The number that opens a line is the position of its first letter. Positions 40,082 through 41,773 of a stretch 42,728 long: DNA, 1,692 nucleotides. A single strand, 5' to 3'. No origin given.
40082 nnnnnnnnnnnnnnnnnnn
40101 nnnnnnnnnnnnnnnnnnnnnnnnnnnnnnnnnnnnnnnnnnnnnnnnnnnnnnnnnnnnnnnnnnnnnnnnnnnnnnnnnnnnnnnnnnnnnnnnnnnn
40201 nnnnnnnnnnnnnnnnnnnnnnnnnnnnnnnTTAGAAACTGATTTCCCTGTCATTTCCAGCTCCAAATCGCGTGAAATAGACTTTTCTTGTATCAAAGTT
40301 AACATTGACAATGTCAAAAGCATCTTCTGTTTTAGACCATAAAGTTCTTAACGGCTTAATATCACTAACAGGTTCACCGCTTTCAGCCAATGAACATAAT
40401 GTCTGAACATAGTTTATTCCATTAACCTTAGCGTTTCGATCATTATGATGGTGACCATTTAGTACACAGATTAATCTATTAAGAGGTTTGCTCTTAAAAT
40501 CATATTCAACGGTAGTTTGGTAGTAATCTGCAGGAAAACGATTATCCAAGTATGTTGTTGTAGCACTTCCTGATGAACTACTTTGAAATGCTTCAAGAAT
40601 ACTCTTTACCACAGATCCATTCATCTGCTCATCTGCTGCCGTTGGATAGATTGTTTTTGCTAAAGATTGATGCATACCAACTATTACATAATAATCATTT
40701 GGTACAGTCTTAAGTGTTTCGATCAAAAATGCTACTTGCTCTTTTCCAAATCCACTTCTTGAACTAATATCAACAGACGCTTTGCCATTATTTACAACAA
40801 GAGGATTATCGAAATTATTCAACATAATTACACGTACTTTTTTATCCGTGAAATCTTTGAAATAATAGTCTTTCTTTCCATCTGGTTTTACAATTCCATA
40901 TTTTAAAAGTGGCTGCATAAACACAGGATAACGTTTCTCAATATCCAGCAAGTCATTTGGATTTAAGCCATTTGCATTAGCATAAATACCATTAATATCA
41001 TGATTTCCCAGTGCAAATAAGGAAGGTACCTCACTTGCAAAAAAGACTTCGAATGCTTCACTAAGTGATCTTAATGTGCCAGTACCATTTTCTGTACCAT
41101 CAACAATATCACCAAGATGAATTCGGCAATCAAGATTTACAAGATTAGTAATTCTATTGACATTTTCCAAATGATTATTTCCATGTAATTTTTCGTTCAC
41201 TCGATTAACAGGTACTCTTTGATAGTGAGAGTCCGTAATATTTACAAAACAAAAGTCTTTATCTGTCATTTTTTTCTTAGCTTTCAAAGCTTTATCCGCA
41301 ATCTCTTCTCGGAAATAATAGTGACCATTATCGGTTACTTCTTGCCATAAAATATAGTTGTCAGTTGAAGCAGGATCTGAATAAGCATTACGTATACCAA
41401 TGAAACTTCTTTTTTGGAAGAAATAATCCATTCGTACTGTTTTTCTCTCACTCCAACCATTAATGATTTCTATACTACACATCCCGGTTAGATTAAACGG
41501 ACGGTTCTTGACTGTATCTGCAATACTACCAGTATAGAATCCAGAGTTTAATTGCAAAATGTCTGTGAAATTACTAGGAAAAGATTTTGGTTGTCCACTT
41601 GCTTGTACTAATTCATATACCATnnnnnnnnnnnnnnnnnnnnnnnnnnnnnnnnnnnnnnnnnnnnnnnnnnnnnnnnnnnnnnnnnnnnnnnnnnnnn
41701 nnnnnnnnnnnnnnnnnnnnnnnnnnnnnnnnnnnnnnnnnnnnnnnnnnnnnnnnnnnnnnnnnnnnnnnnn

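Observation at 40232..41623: Free-standing metallophosphoesterase, paralogous to the tail-tip enzyme domain and enclosed by two terminators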

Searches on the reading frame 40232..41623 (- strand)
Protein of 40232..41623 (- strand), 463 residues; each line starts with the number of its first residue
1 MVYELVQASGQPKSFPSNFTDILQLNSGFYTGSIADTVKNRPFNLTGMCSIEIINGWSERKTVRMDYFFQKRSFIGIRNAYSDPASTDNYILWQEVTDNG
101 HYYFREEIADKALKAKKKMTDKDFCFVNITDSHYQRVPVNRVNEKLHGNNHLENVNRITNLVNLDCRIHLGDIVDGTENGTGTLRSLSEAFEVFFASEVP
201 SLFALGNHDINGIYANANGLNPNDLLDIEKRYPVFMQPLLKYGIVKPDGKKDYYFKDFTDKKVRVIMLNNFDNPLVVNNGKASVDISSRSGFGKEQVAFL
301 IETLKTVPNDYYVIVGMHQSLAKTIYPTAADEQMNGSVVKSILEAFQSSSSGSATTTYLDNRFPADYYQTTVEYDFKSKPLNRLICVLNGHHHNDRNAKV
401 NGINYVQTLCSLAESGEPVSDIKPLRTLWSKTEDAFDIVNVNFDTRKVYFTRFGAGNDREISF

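Call 4: search_protein_families(library=pfam, proteins=[window:40232-41623:-], max_evalue=0.01)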
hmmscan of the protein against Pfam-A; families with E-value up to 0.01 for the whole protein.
window:40232-41623:- (463 aa): 1 family
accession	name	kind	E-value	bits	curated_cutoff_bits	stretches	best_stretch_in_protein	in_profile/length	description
PF00149.33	Metallophos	-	0.00015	22.7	21.5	1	129-232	6-90/191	Calcineurin-like phosphoesterase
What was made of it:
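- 40235..41263 (-): Metallophosphoesterase catalytic domain (residues 121-463). Pfam PF00149 (call 4).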

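Call 8: search_protein_families(library=phrogs, proteins=[window:40232-41623:-], max_evalue=0.001)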
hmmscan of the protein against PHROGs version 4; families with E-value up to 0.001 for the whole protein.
window:40232-41623:- (463 aa): 1 family
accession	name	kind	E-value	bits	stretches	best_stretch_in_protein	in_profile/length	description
phrog_7158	-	unknown function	1.1e-46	160.6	1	118-463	216-554/554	-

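Call 9: search_solved_structures(query=window:40232-41623:-, max_evalue=1, show_alignments=2)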
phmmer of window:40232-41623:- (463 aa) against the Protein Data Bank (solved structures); distinct sequences matched with E-value up to 1: 1.
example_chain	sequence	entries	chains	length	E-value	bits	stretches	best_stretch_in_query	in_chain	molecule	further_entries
4inn_A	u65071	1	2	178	0.015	17.8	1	190-272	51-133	HP1028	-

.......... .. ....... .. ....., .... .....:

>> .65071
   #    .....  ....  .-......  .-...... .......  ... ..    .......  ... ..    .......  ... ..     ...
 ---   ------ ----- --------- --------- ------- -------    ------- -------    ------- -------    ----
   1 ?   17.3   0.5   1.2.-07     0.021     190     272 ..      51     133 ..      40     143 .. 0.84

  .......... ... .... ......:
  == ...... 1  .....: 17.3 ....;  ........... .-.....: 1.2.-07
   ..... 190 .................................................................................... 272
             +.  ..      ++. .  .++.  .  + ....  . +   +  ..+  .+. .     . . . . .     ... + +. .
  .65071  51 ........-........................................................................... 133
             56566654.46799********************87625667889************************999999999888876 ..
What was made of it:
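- Tried and rejected: Sequence search of the PDB with the single protein gave only a spurious 4inn match (call 9).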

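Call 10: search_dna_similar(query=window:40232-41623:-, collection=phages, mode=protein, max_rows=40)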
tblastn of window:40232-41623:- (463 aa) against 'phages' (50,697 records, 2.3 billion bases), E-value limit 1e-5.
Records with a match: 14; places in all: 14; records where one place covers at least 80% of the query: 1.
Best place of each record, by identity: <60% 14.
By first word of the organism name: Latilactobacillus 4; Lactobacillus 3; Bacillus 2; Brochothrix 2; Leuconostoc 2; Staphylococcus 1.
By host as written in the record: Latilactobacillus curvatus TMW 1.1365 2; Bacillus cereus 2; Lactobacillus plantarum 2; Leuconostoc mesenteroides WIKIM 0121 2; Latilactobacillus sakei TMW 1.46 2; Staphylococcus pseudintermedius 1; Brochothrix thermosphacta 1; Brochothrix thermosphacta Bt-YZU01 1; and 1 more.
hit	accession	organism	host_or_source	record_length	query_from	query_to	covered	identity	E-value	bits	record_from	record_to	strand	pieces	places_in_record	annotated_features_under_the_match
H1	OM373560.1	Staphylococcus phage vB_SpsX-DSP1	Staphylococcus pseudintermedius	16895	24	459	94%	31.0%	3e-28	124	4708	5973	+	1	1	record has no annotation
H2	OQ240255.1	Latilactobacillus phage TMW 1.1365 P1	Latilactobacillus curvatus TMW 1.1365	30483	150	463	68%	30.8%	1e-15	86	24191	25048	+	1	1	putative tail protein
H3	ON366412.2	Bacillus phage vB_BceP_LY3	Bacillus cereus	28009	124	458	72%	28.4%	3e-26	118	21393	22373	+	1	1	pre-neck appendage protein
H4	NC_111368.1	Bacillus phage vB_BceP_LY3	Bacillus cereus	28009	124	458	72%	28.4%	3e-26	118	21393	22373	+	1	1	pre-neck appendage protein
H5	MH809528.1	Lactobacillus phage Sabazios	Lactobacillus plantarum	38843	129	463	72%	27.9%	2e-18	94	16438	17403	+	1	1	tail protein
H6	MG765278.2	Lactobacillus phage Silenus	Lactobacillus plantarum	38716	129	463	72%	27.4%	5e-18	93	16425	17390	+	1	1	tail protein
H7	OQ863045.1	Brochothrix phage BtpYZU03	Brochothrix thermosphacta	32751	129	458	71%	27.5%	1e-13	79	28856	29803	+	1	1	tail protein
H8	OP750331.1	Brochothrix phage BtpYZU01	Brochothrix thermosphacta Bt-YZU01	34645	129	458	71%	27.5%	1e-13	79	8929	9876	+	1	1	metallophosphoesterase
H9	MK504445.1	Lactobacillus phage ATCCB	Lactobacillus brevis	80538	168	463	64%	30.1%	4e-28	124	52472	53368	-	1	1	minor structural protein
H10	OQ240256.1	Latilactobacillus phage TMW 1.1365 P2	Latilactobacillus curvatus TMW 1.1365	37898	150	463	68%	28.0%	6e-12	74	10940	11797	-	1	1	putative tail protein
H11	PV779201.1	Leuconostoc phage phiLM0121_03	Leuconostoc mesenteroides WIKIM 0121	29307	263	463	43%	30.4%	2e-11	72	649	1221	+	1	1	hypothetical protein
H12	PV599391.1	Leuconostoc phage phiLM0121_01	Leuconostoc mesenteroides WIKIM 0121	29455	263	463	43%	30.4%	3e-11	72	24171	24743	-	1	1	hypothetical protein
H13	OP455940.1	Latilactobacillus phage TMW 1.46 P2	Latilactobacillus sakei TMW 1.46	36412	263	463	43%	26.9%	3e-7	59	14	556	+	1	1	tail protein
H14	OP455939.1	Latilactobacillus phage TMW 1.46 P1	Latilactobacillus sakei TMW 1.46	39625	263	463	43%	26.0%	2e-6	57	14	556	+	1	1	putative tail protein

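Call 12: get_annotated_region(hit=H1, flank=6000)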
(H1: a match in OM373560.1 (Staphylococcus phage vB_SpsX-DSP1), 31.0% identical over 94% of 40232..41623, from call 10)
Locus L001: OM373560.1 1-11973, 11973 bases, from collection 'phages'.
description: UNVERIFIED: Staphylococcus phage vB_SpsX-DSP1, complete genome.
organism: Staphylococcus phage vB_SpsX-DSP1 (NCBI taxid 2924928)
taxonomy: Viruses; Duplodnaviria; Heunggongvirae; Uroviricota; Caudoviricetes; Rountreeviridae; Rakietenvirinae
host: Staphylococcus pseudintermedius; source: canine skin; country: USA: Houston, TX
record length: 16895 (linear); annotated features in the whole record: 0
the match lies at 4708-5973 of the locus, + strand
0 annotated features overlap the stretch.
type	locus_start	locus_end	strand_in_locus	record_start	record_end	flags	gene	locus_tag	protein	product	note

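Call 13: find_homologous_proteins(query=window:40232-41623:-, max_evalue=0.001)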
Query window:40232-41623:- (463 aa): 10 proteins with E <= 0.001 among 6352 candidates.
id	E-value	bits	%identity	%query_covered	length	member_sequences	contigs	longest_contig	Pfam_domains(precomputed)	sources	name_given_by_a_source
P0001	0.0e+0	1057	99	100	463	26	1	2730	-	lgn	-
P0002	6.1e-225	766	77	90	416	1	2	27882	-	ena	-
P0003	6.7e-32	129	28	98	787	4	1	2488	PF00149.34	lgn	-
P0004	2.5e-29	121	32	74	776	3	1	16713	PF00149.34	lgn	-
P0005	4.0e-26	110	32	58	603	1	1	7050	-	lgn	-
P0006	4.7e-24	104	31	58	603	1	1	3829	-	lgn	-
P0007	1.3e-23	102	29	76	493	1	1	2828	PF00149.34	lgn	-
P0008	5.3e-22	97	30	68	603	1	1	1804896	PF00149.34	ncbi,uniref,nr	ncbi:metallophosphoesterase family protein [Pediococcus pentosaceus]|uniref:metallophosphoesterase f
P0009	7.8e-19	86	30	66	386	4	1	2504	-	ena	-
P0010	1.6e-14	72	27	71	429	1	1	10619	-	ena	-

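Call 14: find_encoding_contigs(protein=P0002, flank=10000, max_places=4)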
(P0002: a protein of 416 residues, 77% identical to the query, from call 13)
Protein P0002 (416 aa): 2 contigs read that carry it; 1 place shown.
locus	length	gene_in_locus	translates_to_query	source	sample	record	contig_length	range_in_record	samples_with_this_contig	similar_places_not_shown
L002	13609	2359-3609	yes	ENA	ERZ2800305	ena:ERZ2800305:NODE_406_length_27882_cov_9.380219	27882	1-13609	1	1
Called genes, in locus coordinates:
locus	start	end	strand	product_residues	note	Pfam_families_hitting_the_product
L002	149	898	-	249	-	PF01695:IstB_IS21, PF00308:Bac_DnaA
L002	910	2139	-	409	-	PF00665:rve, PF22483:Mu-transpos_C_2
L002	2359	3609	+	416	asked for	-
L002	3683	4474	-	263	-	PF01183:Glyco_hydro_25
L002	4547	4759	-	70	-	PF11148:DUF2922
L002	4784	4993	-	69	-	PF07872:DUF1659 (weak)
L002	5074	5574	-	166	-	PF04297:UPF0122 (weak)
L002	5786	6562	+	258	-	-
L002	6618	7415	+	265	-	PF21982:RecX_HTH1, PF02631:RecX_HTH2, PF21981:RecX_HTH3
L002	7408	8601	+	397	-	PF00730:HhH-GPD, PF10576:EndIII_4Fe-2S (faint), PF14815:NUDIX_4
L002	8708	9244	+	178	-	PF04167:DUF402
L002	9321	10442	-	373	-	-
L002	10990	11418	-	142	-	PF00583:Acetyltransf_1, PF13673:Acetyltransf_10, PF13508:Acetyltransf_7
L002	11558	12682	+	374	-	PF01594:AI-2E_transport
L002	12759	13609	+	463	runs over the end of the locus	PF01595:CNNM, PF00571:CBS (weak), PF03471:CorC_HlyC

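Call 15: find_encoding_contigs(protein=P0004, flank=8000, max_places=3)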
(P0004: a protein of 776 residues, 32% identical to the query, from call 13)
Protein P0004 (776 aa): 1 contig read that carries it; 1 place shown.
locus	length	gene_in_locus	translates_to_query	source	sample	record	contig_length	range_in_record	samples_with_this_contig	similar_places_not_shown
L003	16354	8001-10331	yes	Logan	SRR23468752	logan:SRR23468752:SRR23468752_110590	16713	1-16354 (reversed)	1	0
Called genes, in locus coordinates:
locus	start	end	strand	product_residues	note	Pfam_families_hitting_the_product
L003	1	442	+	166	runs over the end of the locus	PF17427:Phi29_Phage_SSB (weak)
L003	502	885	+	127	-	-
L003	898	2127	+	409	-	-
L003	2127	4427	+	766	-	-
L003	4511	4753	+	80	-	-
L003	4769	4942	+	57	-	-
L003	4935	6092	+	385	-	PF25622:Phi29_MCP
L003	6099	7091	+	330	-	PF05352:Phage_connector (weak)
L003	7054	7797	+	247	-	-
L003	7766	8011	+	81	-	-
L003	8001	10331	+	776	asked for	PF00149:Metallophos (weak)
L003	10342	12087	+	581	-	PF16838:Caud_tail_N, PF20934:phi29_gp9_C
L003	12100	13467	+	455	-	PF18013:Phage_lysozyme2, PF01551:Peptidase_M23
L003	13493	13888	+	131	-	PF05105:Phage_holin_4_1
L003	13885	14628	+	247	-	PF01551:Peptidase_M23, PF08460:SH3_5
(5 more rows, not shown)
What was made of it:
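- It is encoded between the collar and the knob in a phi29-like genome (call 15).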

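Call 26: find_related_loci(query=window:40232-41623:-, collection=genome_contigs, flank=6000)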
Query window:40232-41623:- (463 aa) in genome_contigs; peptide patterns used: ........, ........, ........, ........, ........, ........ (x = any residue, [..] = any of these).
41 stretches matched a pattern, but none encodes a relative of the query by tblastn (E <= 1e-3).
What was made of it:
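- Tried and rejected: Scanning genome_contigs with the protein found nothing (call 26).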

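Call 29: find_homologous_proteins(query=A1, max_evalue=0.00001)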
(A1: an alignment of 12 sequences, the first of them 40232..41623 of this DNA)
Query A1 (12 sequences) (463 aa, profile of the alignment): 7 proteins with E <= 0.00001 among 8000 candidates.
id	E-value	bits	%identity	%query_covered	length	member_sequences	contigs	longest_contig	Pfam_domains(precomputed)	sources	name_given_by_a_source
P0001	6.3e-168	578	99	100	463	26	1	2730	-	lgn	-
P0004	3.7e-159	549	32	74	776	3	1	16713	PF00149.34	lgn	-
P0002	3.0e-158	546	77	90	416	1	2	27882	-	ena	-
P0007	6.1e-144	499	29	76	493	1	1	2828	PF00149.34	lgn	-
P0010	1.3e-115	405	27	71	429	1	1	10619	-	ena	-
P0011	9.3e-51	191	29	76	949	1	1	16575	PF00149.34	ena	-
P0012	2.0e-21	94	24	77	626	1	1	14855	PF00149.34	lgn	-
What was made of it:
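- Tried and rejected: A profile re-search of the word-indexed protein database added almost nothing because of the candidate cap (call 29).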

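Call 33: search_solved_structures(query=A2, max_evalue=1, show_alignments=3)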
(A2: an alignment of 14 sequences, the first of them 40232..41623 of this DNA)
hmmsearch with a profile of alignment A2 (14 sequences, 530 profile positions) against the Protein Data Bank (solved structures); distinct sequences matched with E-value up to 1: 34.
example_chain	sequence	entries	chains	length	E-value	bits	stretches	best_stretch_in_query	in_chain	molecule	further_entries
1qfc_A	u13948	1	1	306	1.6e-06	30.5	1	219-281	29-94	PROTEIN (PURPLE ACID PHOSPHATASE)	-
1qhw_A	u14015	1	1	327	2e-06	30.2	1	219-281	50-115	PROTEIN (PURPLE ACID PHOSPHATASE)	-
2bq8_X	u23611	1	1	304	5.2e-06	28.8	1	219-284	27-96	TARTRATE-RESISTANT ACID PHOSPHATASE TYPE 5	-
1war_A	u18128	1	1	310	5.6e-06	28.7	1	219-284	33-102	HUMAN PURPLE ACID PHOSPHATASE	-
2nxf_A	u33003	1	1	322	2.9e-05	26.3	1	233-284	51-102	Putative dimetal phosphatase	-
4hd0_A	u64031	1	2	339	3.8e-05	25.9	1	193-283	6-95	DNA double-strand break repair protein Mre11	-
1ute_A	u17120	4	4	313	5.1e-05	25.5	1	220-281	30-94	PROTEIN (II PURPLE ACID PHOSPHATASE) | Tartrate-resistant acid phosphatase type 5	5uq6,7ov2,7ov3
7ov8_A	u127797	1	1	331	6.1e-05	25.2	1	220-281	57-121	Tartrate-resistant acid phosphatase type 5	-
1ii7_A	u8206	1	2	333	9.5e-05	24.6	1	195-283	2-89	Mre11 nuclease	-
3dsc_A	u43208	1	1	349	0.0001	24.5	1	195-283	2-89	DNA double-strand break repair protein mre11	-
3auz_A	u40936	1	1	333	0.00071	21.7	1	193-282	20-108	DNA double-strand break repair protein mre11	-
4tug_C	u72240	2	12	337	0.0017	20.5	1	194-282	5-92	DNA double-strand break repair protein Mre11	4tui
2q8u_A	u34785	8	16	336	0.0021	20.2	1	189-282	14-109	Exonuclease, putative | Nuclease SbcCD subunit D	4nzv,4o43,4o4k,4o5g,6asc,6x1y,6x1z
4o24_A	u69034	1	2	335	0.0021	20.2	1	189-282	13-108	Exonuclease, putative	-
7dog_A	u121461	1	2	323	0.0026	19.8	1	225-305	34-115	Nuclease SbcCD subunit D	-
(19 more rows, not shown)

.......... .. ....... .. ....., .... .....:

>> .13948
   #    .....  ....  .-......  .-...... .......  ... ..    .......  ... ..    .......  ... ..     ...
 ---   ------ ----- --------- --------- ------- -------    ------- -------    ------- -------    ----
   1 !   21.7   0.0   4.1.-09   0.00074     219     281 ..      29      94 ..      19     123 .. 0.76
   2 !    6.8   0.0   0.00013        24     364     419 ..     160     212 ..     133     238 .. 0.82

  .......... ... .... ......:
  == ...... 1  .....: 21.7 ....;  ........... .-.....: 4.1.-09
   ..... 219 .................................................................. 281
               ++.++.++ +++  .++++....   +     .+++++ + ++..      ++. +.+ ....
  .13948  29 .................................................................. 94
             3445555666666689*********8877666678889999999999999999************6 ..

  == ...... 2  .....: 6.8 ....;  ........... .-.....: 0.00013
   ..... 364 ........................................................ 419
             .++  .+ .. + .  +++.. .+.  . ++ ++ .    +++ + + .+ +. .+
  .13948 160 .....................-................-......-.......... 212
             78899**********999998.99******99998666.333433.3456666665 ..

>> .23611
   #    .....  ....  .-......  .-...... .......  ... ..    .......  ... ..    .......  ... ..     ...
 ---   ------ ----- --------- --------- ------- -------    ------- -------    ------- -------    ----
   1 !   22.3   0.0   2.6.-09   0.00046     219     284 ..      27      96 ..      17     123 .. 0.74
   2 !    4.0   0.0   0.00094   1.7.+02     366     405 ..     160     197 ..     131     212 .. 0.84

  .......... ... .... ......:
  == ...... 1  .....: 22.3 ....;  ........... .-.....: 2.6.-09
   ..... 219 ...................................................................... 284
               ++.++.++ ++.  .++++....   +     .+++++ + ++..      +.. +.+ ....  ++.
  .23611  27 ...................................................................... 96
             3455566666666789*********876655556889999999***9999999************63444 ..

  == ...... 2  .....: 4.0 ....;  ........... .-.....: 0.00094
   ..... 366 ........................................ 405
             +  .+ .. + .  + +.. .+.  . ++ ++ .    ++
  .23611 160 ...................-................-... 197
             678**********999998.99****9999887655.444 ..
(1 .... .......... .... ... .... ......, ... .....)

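Call 35: search_protein_representatives(protein=window:40232-41623:-)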
Query: 463 residues. Proteins with E-value up to 0.001 (for the whole library): 2457; up to 1e-10: 671; up to 1e-30: 29. The best 150 are listed.
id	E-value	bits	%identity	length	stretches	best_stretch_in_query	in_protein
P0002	2.0e-225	765.7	77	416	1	48-463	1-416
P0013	9.0e-49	183.4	30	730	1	8-463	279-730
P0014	1.1e-46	176.5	33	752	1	116-463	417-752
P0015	5.0e-45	171.0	38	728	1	104-462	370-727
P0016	3.7e-44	168.2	33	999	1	96-462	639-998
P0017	7.4e-41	157.3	29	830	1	21-463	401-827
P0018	4.3e-39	151.5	34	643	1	90-460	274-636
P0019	1.1e-38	150.1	35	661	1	120-461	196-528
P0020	9.3e-38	147.1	33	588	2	20-457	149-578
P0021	5.4e-36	141.3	30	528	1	2-459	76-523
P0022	3.6e-35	138.5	32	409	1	48-462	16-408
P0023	2.0e-34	136.1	31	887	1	117-463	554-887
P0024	2.1e-34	136.0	29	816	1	103-461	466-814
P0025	3.1e-34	135.5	32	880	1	20-459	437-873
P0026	8.7e-34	134.0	34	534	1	109-463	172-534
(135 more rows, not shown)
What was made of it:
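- Of the 147 listed best, the median length is 659 aa. In the listed hits the alignment runs to, or within about 15 residues of, the end of most proteins (call 35).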

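Call 40: predict_structure(alignment_id=A2)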
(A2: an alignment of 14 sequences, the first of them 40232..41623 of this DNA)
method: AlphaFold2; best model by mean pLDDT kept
length: 463 residues; sequences in the alignment: 14
mean_pLDDT: 65.6   pTM: 0.70
mean pLDDT of the five models: 65.6, 65.2, 65.1, 62.5, 61.7
residues with pLDDT >= 90: 112; 70-90: 115; 50-70: 80; < 50: 156
segments of 3 or more residues with pLDDT < 50: 1-19, 27-105, 138-147, 209-249, 418-421
pLDDT, mean of each block of 10 residues (from residue 1): 42 42 51 40 38 39 39 29 31 28 51 78 91 61 48 76 86 66 67 75 64 34 38 42 36 86 93 58 54 91 97 93 72 85 97 91 84 97 93 81 85 50 55 79 95 83 93
secondary structure, 60 per line:
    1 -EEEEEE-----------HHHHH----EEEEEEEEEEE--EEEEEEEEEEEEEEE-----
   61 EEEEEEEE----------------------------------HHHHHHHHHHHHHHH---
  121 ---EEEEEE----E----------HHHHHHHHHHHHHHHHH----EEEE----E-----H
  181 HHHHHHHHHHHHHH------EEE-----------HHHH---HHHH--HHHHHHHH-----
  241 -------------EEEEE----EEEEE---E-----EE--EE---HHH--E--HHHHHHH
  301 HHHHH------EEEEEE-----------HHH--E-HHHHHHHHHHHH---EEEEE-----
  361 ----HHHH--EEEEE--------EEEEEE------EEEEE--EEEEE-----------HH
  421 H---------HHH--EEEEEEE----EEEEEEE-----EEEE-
elements in order: E2-7 H19-23 E28-38 E41-55 E61-68 H103-117 E124-129 H145-161 E166-169 H180-194 E201-203 H215-218 H222-225 H228-235 E254-258 E263-267 H294-305 E312-317 H336-347 E351-355 H365-368 E371-375 E384-389 E396-400 E403-407 E436-442 E447-453 E459-462
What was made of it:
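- On Calcineurin-like metallophosphoesterase superfamily (PF00149): AF2 core pLDDT is mostly 85-97 (call 40).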
